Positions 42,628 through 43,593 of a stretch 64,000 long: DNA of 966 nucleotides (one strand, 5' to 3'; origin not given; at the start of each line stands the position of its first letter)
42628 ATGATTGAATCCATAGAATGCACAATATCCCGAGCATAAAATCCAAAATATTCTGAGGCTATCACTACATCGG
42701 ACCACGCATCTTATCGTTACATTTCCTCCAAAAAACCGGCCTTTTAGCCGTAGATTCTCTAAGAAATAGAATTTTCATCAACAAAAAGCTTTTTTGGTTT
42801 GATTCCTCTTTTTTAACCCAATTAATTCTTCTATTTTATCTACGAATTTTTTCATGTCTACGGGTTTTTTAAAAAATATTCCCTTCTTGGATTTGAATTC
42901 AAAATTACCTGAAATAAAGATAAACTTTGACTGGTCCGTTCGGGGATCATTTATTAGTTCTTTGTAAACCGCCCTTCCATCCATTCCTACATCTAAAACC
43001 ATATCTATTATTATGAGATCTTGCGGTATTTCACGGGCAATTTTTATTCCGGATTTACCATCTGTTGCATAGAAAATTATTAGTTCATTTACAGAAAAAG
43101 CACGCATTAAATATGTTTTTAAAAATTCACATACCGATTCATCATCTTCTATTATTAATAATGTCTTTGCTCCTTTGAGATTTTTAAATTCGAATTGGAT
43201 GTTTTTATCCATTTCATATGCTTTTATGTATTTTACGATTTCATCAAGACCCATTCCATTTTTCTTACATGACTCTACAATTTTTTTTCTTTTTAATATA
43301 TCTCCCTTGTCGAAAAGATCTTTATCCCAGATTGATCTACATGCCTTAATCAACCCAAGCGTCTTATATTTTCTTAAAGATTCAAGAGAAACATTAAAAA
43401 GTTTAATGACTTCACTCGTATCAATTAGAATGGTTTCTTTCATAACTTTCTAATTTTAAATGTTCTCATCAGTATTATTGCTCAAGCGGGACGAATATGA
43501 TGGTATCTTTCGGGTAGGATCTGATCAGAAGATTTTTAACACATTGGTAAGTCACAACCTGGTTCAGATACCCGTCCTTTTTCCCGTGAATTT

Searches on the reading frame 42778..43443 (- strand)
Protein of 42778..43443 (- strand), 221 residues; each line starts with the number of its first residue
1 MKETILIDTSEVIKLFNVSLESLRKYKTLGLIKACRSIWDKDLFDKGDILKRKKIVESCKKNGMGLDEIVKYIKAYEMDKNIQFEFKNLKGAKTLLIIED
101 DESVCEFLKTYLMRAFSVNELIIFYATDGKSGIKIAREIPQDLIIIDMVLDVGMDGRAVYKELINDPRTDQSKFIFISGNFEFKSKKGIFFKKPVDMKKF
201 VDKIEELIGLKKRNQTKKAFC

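Call 6: search_protein_families(library=pfam, proteins=[window:42778-43443:-], max_evalue=0.01)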
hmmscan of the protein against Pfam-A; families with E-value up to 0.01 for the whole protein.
window:42778-43443:- (221 aa): 1 family
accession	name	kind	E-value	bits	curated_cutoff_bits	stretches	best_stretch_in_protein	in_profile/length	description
PF00072.30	Response_reg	-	8e-08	32.9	30.2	1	96-182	2-81/111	Response regulator receiver domain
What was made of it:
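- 42778..43443 (-): 221-aa regulator: MerR-fold winged HTH (about residues 6-78), flexible linker (80-88), receiver domain (93-210). Pfam Response_reg scores 32.9 bits against 30.2 (call 6).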

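Call 8: find_homologous_proteins(query=window:42778-43443:-)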
Query window:42778-43443:- (221 aa): 105 proteins with E <= 0.001 among 538 candidates.
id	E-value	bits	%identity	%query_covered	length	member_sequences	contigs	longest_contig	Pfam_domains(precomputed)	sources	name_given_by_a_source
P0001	4.3e-136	469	100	100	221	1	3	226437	PF00072.31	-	-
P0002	1.2e-133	461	98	100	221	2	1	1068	PF00072.31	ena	-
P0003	2.6e-132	457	97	100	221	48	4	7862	PF00072.31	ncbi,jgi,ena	jgi:CheY-like chemotaxis protein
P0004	2.7e-124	431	93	100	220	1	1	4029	PF00072.31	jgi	-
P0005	8.2e-123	426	93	99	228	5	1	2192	PF00072.31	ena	-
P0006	9.5e-123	426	92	100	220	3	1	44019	PF00072.31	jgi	-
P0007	1.2e-119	416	92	96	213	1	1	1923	PF00072.31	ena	-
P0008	5.3e-119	413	90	100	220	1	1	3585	PF00072.31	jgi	-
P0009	6.1e-119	413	90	100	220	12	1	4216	PF00072.31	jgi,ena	-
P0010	2.6e-117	408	90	100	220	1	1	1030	PF00072.31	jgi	-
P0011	3.2e-117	408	90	96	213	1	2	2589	PF00072.31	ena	-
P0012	6.9e-117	407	88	100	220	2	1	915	PF00072.31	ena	-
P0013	7.0e-117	407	90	96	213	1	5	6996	PF00072.31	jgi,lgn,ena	-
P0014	9.0e-117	406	90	96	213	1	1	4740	PF00072.31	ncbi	-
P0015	1.2e-116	406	89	96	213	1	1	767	PF00072.31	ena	-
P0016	1.3e-116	406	90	96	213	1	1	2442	PF00072.31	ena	-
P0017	2.1e-116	405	89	96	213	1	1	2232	PF00072.31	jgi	jgi:CheY-like chemotaxis protein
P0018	2.2e-116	405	89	96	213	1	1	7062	PF00072.31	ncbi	-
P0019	4.9e-116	404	90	96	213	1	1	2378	PF00072.31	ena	-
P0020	5.4e-116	404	90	96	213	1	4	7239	PF00072.31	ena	-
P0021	1.0e-115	403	89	96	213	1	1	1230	PF00072.31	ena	-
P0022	5.4e-115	400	88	100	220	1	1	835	PF00072.31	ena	-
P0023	2.9e-114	398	87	100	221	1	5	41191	PF00072.31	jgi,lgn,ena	jgi:CheY-like chemotaxis protein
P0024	4.0e-113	394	86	100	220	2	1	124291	PF00072.31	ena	-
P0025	1.5e-112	392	87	96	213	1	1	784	PF00072.31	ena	-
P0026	5.8e-112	390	88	96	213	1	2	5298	PF00072.31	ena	-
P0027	4.4e-111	388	86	96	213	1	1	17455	PF00072.31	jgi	-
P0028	6.0e-111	387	86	96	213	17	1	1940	PF00072.31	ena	-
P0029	1.1e-110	386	87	96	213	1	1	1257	PF00072.31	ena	-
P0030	1.3e-110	386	87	99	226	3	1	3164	PF00072.31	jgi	jgi:CheY-like chemotaxis protein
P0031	1.8e-110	386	84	100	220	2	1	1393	PF00072.31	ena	-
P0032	2.2e-110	385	84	100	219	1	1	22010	PF00072.31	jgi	jgi:CheY-like chemotaxis protein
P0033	7.0e-110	384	86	96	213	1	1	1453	PF00072.31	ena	-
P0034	1.1e-109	383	84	96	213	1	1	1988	PF00072.31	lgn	-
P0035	1.7e-109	382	85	96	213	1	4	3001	PF00072.31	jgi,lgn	-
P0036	1.7e-109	382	84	100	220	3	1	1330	PF00072.31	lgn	-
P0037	2.0e-109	382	86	96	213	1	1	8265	PF00072.31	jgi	jgi:CheY-like chemotaxis protein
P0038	2.4e-109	382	84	96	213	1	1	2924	PF00072.31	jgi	-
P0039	2.4e-109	382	84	96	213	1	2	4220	PF00072.31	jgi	-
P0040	5.1e-109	381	85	96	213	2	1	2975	PF00072.31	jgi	jgi:CheY-like chemotaxis protein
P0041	2.6e-108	379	83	100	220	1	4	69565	PF00072.31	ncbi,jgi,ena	jgi:DNA-binding transcriptional MerR regulator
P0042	2.9e-108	378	85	96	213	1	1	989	PF00072.31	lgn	-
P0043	4.3e-108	378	84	96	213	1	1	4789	PF00072.31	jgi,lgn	jgi:CheY-like chemotaxis protein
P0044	5.0e-108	378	84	96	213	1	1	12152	PF00072.31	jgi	jgi:CheY-like chemotaxis protein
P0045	6.0e-108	377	83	96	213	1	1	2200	PF00072.31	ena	-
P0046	8.9e-108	377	83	96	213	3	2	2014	PF00072.31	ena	-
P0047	9.1e-108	377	84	96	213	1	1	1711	PF00072.31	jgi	jgi:CheY-like chemotaxis protein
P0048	9.4e-108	377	85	100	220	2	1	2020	PF00072.31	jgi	jgi:CheY-like chemotaxis protein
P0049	1.1e-107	377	84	96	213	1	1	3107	PF00072.31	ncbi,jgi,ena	jgi:CheY-like chemotaxis protein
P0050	2.3e-107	375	84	96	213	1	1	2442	PF00072.31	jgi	jgi:CheY-like chemotaxis protein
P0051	4.6e-107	374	83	100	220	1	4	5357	PF00072.31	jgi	-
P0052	5.2e-107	374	83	96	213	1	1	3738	PF00072.31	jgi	jgi:CheY-like chemotaxis protein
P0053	6.9e-107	374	83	100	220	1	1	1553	PF00072.31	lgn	-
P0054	8.7e-107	374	84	96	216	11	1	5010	PF00072.31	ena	-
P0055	1.4e-106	373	82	96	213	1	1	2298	PF00072.31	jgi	jgi:CheY-like chemotaxis protein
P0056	1.7e-106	373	84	100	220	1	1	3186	PF00072.31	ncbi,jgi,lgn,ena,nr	ncbi:MAG: response regulator [Desulfobacteraceae bacterium]|nr:response regulator [Desulfobacteracea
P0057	1.8e-106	373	84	96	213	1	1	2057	PF00072.31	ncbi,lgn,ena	-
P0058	2.3e-106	372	84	96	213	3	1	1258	PF00072.31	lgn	-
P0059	3.7e-106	372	85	96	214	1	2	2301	PF00072.31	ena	-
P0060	6.1e-106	371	83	96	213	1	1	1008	PF00072.31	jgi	jgi:CheY-like chemotaxis protein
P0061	1.1e-105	370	83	99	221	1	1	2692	PF00072.31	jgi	jgi:DNA-binding transcriptional MerR regulator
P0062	1.7e-105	369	84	96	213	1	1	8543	PF00072.31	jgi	jgi:CheY-like chemotaxis protein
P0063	4.0e-105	368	83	96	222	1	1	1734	PF00072.31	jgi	jgi:CheY-like chemotaxis protein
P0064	5.2e-105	368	81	98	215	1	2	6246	PF00072.31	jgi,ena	jgi:CheY-like chemotaxis protein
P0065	5.5e-105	368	81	100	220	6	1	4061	PF00072.31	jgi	-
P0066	9.8e-105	367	81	99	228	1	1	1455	PF00072.31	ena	-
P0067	1.8e-104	366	83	96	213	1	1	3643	PF00072.31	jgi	jgi:CheY-like chemotaxis protein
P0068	2.0e-104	366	83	97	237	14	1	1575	PF00072.31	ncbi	ncbi:MAG: response regulator [Desulfobacterales bacterium]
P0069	2.2e-104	366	81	100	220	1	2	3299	PF00072.31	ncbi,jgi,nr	ncbi:MAG: hypothetical protein BV456_10770 [Thermoplasmata archaeon M8B2D]|nr:MAG: hypothetical prot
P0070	2.3e-104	366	81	96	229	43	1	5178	PF00072.31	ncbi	ncbi:MAG: hypothetical protein C0611_10520, partial [Desulfobacteraceae bacterium]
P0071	4.6e-104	365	85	90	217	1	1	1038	PF00072.31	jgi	-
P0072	5.1e-104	365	81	100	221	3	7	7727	PF00072.31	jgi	jgi:CheY-like chemotaxis protein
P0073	6.9e-104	364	82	100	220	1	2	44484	PF00072.31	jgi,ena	-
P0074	4.2e-103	362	81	96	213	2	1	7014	PF00072.31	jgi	jgi:CheY-like chemotaxis protein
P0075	8.0e-103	361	78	100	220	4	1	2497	PF00072.31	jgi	jgi:CheY-like chemotaxis protein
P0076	9.6e-103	360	81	96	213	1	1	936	PF00072.31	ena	-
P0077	3.0e-102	359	81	100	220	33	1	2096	PF00072.31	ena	-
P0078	5.4e-102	358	76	100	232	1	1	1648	PF00072.31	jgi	jgi:DNA-binding transcriptional MerR regulator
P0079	5.5e-102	358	79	100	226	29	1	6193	PF00072.31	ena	-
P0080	3.2e-101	355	81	95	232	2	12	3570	PF00072.31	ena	-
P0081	4.2e-101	355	81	100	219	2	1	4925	PF00072.31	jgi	jgi:CheY-like chemotaxis protein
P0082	4.5e-101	355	79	99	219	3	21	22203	PF00072.31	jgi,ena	-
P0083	1.4e-100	353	79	100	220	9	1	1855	PF00072.31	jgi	jgi:CheY-like chemotaxis protein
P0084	7.2e-99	348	90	83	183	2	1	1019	PF00072.31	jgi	jgi:CheY-like chemotaxis protein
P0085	1.2e-98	347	80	100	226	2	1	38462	PF00072.31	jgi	jgi:CheY-like chemotaxis protein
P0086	2.0e-98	346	76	100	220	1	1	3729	PF00072.31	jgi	jgi:CheY-like chemotaxis protein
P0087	6.8e-98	345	81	95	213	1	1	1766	PF00072.31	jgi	-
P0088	1.4e-97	343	77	100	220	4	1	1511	PF00072.31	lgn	-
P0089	1.2e-92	327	75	100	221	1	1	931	PF00072.31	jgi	-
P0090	1.4e-92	327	86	81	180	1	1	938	PF00072.31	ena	-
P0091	1.1e-88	314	79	83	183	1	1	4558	PF00072.31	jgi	jgi:CheY-like chemotaxis protein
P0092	1.1e-86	308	70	100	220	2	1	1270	PF00072.31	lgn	-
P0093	3.5e-86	306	71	100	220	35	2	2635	PF00072.31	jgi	jgi:DNA-binding transcriptional MerR regulator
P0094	2.2e-81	291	80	82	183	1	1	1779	PF00072.31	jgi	-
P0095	2.1e-79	284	87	71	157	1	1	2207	PF00072.31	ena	-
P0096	1.7e-71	258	80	69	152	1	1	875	PF00072.31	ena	-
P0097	3.9e-69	251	89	62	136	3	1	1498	PF00072.31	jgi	jgi:CheY-like chemotaxis protein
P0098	5.8e-68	247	85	64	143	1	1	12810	PF00072.31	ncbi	ncbi:MAG: response regulator [Desulfobacterales bacterium]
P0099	7.4e-68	246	84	63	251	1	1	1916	PF00072.31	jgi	-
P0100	9.4e-66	240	89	60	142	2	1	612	PF00072.31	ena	-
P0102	4.5e-63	231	75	68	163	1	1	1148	PF00072.31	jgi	-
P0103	4.9e-61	224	82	61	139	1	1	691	PF00072.31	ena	-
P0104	1.1e-56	210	74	66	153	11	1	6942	PF00072.31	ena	-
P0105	2.0e-41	160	41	93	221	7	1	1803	PF00072.31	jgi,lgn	jgi:CheY-like chemotaxis protein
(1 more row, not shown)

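Call 9: find_encoding_contigs(protein=window:42778-43443:-, flank=10000)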
Protein window:42778-43443:- (221 aa): 3 contigs read that carry it; 3 places shown.
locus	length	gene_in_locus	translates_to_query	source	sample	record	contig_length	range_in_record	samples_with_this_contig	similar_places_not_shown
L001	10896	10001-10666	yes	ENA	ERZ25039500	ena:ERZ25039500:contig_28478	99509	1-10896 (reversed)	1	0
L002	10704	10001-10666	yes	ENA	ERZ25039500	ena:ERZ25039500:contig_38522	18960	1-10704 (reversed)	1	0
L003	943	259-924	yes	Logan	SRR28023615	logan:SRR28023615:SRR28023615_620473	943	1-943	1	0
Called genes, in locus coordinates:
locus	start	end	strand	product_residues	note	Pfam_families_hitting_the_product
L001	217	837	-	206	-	PF03886:ABC_trans_aux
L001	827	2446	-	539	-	PF02470:MlaD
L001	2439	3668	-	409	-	PF04403:PqiA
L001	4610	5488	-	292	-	PF00106:adh_short (faint), PF01370:Epimerase, PF05368:NmrA, PF13460:NAD_binding_10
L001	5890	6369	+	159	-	PF11716:MDMPI_N (weak), PF12867:DinB_2 (weak)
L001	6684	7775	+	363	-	PF21320:WHD_Rv2258c, PF13489:Methyltransf_23, PF01209:Ubie_methyltran, PF02353:CMAS, PF05175:MTS, PF13649:Methyltransf_25, PF13847:Methyltransf_31, PF08241:Methyltransf_11, +2 more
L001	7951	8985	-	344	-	PF08240:ADH_N, PF00107:ADH_zinc_N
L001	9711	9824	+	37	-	-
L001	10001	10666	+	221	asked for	PF00072:Response_reg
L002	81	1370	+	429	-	PF00155:Aminotran_1_2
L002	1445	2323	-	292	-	PF00106:adh_short (faint), PF01370:Epimerase (weak), PF05368:NmrA, PF13460:NAD_binding_10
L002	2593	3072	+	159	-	PF11716:MDMPI_N (weak), PF12867:DinB_2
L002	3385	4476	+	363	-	PF21320:WHD_Rv2258c, PF13489:Methyltransf_23, PF01209:Ubie_methyltran, PF05175:MTS, PF02353:CMAS, PF13649:Methyltransf_25, PF13847:Methyltransf_31, PF08241:Methyltransf_11, +2 more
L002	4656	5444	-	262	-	PF00378:ECH_1, PF16113:ECH_2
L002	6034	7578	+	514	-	PF00654:Voltage_CLC, PF00571:CBS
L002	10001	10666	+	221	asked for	PF00072:Response_reg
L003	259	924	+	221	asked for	PF00072:Response_reg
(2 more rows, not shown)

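Call 11: find_related_loci(query=A1, collection=genome_contigs, flank=3000)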
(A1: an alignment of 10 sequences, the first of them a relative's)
Query A1 (221 aa) in genome_contigs; peptide patterns used: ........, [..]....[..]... (x = any residue, [..] = any of these).
129 stretches matched a pattern; 10 encode a relative of the query (tblastn E <= 1e-3); 10 distinct loci.
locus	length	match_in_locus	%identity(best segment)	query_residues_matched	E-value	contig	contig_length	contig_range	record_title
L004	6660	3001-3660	83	1-221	3e-116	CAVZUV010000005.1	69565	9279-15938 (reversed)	MAG: uncultured delta proteobacterium isolate MFD02416.bin.2.152 genome assembly, contig: contig_105943, whole genome sh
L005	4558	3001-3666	82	1-221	3e-115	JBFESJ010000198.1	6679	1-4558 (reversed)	MAG: Desulfobacterales bacterium isolate Mix_mud06.2021.04.45 k141_510759_length_6679_cov_10.2669, whole genome shotgun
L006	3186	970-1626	84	1-220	2e-117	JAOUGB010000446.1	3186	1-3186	MAG: Desulfobacteraceae bacterium isolate 4_1_July_SF_Bin60 4_1_July_SF_Bin60_scaffold_20817_c1, whole genome shotgun se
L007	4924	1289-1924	84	1-212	2e-114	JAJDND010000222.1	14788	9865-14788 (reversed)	MAG: Desulfobacterales bacterium isolate ALJrbin.15 k141_6089841, whole genome shotgun sequence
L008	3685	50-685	81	1-212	3e-112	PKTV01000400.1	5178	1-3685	MAG: Desulfobacteraceae bacterium isolate BM005 sc_8218, whole genome shotgun sequence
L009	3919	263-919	81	1-220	3e-111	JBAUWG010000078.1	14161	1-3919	MAG: Desulfobacterales bacterium isolate MFD09702_ilm_asm_bin26 k127_175413, whole genome shotgun sequence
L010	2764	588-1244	79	1-220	1e-113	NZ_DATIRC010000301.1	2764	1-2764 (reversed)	MAG: Romboutsia sp. isolate SMAG_U15893 k141_378106, whole genome shotgun sequence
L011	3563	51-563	67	1-218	2e-81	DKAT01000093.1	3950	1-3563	MAG TPA_asm: Spirochaetia bacterium UBA6919 UBA6919_contig_104116, whole genome shotgun sequence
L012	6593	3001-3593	85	1-219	6e-87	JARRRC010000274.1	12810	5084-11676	MAG: Desulfobacterales bacterium isolate Spart_218_MAG scaffold_22270, whole genome shotgun sequence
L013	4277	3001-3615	43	6-211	3e-48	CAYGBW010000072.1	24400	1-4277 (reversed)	MAG TPA_asm: uncultured Thermodesulfobacteriota bacterium isolate ERP108616_co1_403 genome assembly, contig: k119_718748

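Call 15: find_related_loci(query=A1, collection=metagenome_contigs, flank=2500)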
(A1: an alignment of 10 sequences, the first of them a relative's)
Query A1 (221 aa) in metagenome_contigs; peptide patterns used: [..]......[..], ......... (x = any residue, [..] = any of these).
600 stretches matched a pattern (row limit reached: there are more); 148 encode a relative of the query (tblastn E <= 1e-3); the best 80 are kept; 80 distinct loci.
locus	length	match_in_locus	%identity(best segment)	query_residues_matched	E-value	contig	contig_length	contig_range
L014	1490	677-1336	84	1-221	3e-125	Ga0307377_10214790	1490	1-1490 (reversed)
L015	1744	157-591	33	76-218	3e-13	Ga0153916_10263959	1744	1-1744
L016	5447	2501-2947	29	72-217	3e-12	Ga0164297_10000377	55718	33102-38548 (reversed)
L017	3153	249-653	31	86-218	1e-11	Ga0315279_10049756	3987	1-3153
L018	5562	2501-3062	33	93-218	1e-10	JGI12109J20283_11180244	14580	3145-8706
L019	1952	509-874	32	95-214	2e-10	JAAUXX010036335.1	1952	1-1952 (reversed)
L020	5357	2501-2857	32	92-208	3e-10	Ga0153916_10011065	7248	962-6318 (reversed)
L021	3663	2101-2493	29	91-215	3e-10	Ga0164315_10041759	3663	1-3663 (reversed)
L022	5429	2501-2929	28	77-219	4e-10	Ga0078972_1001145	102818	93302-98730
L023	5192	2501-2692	41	95-163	5e-10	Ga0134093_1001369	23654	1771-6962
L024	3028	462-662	38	92-163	7e-10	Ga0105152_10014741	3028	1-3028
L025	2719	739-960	38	84-163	8e-10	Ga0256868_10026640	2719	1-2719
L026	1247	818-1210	28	93-220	7e-10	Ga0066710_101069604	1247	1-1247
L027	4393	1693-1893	38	92-163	1e-9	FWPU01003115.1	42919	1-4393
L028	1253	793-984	39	95-163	1e-9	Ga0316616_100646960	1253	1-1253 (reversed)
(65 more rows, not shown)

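Call 16: find_encoding_contigs(protein=P0024, flank=6000, max_places=3)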
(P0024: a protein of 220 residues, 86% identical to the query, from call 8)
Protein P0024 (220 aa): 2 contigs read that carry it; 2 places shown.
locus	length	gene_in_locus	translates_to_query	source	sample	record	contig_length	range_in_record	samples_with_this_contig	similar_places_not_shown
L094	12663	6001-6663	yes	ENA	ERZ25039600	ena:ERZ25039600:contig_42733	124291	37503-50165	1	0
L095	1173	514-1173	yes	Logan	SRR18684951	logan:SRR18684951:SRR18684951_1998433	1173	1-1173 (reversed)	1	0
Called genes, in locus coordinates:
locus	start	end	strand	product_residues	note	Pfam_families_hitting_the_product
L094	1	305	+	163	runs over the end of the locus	PF13189:Cytidylate_kin2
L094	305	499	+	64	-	PF13189:Cytidylate_kin2 (weak)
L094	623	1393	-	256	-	PF03747:ADP_ribosyl_GH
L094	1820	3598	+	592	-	PF13646:HEAT_2 (faint)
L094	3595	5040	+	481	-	PF13487:HD_5, PF01966:HD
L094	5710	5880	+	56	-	-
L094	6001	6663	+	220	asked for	PF00072:Response_reg (weak)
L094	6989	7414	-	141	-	-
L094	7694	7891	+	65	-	-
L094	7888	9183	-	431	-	PF28217:FAM81B (faint), PF02646:RmuC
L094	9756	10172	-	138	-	PF09383:NIL, PF14697:Fer4_21 (faint), PF00037:Fer4 (weak), PF12797:Fer4_2 (faint), PF12837:Fer4_6 (weak), PF13237:Fer4_10, PF12838:Fer4_7, PF13187:Fer4_9 (weak), +1 more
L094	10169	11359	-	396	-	PF01837:HcyBio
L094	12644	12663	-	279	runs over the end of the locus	PF01578:Cytochrom_C_asm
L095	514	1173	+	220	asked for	PF00072:Response_reg (weak)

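Call 17: find_encoding_contigs(protein=P0006, flank=6000, max_places=3)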
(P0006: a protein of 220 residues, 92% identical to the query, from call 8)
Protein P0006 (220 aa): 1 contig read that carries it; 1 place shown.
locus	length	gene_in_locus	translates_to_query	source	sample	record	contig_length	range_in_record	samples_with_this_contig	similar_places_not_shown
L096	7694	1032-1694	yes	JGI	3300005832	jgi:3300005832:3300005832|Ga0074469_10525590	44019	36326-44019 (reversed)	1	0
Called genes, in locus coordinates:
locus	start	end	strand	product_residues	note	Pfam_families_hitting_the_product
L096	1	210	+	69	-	?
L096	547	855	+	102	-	-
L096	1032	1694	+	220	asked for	PF00072:Response_reg (weak)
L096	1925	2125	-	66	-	PF00313:CSD, PF08206:OB_RNB (faint)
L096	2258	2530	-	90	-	PF00216:Bac_DNA_binding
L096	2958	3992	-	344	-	PF01595:CNNM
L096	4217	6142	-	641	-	PF00999:Na_H_Exchanger, PF02254:TrkA_N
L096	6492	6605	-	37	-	-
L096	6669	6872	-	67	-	-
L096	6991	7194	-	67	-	-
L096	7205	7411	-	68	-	PF01402:RHH_1 (weak)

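Call 18: find_encoding_contigs(protein=P0085, flank=6000, max_places=3)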
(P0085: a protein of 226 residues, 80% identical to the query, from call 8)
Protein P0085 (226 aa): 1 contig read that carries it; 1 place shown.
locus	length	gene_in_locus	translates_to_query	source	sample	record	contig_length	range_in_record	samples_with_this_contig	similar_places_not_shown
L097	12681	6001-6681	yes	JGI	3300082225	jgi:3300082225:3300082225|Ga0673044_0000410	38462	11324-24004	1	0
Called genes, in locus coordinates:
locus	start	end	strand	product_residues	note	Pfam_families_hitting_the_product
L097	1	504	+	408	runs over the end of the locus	PF25954:Beta-barrel_RND_2 (faint), PF25917:BSH_RND, PF25876:HH_MFP_RND, PF25944:Beta-barrel_RND, PF25967:RND-MFP_C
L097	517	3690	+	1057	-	PF00873:ACR_tran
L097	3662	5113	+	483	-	PF02321:OEP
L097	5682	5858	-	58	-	-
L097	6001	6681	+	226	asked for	PF00072:Response_reg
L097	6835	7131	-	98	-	-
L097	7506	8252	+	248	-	PF00484:Pro_CA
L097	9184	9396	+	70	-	-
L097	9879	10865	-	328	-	PF00892:EamA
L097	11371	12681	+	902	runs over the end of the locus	PF00111:Fer2 (weak), PF01799:Fer2_2, PF01315:Ald_Xan_dh_C, PF02738:MoCoBD_1, PF20256:MoCoBD_2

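Call 19: find_encoding_contigs(protein=P0073, flank=6000, max_places=3)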
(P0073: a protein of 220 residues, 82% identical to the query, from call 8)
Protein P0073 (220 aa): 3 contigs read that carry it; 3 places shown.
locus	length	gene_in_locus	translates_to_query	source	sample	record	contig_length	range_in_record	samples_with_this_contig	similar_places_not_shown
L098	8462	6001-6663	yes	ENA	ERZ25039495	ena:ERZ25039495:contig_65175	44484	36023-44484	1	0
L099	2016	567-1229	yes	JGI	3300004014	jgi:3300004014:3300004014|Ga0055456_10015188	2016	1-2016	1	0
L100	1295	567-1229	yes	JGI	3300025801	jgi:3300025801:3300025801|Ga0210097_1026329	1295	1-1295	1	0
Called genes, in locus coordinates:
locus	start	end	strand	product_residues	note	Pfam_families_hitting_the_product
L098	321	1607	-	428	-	PF01548:DEDD_Tnp_IS110, PF02371:Transposase_20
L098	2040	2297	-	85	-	PF13560:HTH_31, PF01381:HTH_3, PF12844:HTH_19, PF13412:HTH_24 (weak)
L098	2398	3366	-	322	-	-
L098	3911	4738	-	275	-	-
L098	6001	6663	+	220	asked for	PF00072:Response_reg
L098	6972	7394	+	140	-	-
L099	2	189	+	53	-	?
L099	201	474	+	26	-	-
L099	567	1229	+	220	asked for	PF00072:Response_reg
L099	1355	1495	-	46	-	-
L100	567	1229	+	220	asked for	PF00072:Response_reg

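Call 28: search_protein_families(library=pfam, proteins=[P0105, P0078], max_evalue=10)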
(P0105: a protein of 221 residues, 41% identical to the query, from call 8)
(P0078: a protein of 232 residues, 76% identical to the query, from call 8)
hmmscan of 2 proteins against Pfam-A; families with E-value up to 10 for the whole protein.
P0105 (221 aa): 3 families
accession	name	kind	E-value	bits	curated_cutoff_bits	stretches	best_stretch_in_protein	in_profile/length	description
PF00072.30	Response_reg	-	8.7e-11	42.4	30.2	1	98-184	1-81/111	Response regulator receiver domain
PF13411.12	MerR_1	-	0.034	14.7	21.6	1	16-77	7-67/69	MerR HTH family regulatory protein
PF00376.29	MerR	-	0.087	13.1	28.2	1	19-40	9-30/38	MerR family regulatory protein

P0078 (232 aa): 4 families
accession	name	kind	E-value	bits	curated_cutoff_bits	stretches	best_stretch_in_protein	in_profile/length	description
PF00072.30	Response_reg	-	6.6e-08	33.1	30.2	1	96-181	2-80/111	Response regulator receiver domain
PF00376.29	MerR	-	0.17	12.2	28.2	1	10-33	3-26/38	MerR family regulatory protein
PF13411.12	MerR_1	-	0.19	12.3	21.6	1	10-74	4-67/69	MerR HTH family regulatory protein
PF05066.19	HARE-HTH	-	0.25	12.2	25.9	1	53-78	8-32/71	HB1, ASXL, restriction endonuclease HTH domain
